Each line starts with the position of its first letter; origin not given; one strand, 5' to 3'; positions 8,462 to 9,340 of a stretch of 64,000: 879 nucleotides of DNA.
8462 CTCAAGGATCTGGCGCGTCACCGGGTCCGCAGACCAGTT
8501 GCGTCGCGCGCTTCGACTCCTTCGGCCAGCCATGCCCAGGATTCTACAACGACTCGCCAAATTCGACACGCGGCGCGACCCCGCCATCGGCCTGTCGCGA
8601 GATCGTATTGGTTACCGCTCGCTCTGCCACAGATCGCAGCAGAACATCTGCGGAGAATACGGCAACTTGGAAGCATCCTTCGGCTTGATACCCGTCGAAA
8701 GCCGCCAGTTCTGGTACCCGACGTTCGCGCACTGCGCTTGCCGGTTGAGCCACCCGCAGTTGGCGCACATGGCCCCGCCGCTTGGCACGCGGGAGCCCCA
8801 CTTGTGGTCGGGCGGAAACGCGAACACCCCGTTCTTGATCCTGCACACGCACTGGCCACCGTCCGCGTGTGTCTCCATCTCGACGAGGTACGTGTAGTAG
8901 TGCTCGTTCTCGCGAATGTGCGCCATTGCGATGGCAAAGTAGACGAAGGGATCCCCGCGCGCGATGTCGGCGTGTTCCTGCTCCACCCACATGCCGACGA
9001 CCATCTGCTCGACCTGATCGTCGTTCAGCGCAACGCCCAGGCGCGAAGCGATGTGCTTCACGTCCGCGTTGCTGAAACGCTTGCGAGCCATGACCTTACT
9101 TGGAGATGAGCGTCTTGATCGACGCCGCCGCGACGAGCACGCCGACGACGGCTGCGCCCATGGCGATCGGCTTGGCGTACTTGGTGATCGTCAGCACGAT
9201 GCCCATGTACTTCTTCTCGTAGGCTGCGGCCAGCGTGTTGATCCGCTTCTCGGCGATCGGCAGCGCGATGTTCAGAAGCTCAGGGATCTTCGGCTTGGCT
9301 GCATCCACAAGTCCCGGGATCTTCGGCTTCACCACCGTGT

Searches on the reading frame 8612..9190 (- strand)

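Call 40: search_protein_families(library=pfam, proteins=[window:8612-9190:-], max_evalue=0.01)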
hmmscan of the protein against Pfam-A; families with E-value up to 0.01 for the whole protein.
window:8612-9190:- (192 aa): 1 family
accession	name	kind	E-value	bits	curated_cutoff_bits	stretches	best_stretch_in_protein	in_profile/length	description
PF18905.5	DUF5661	-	1.8e-08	35.1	27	1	45-107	2-64/65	Protein of unknown function (DUF5661)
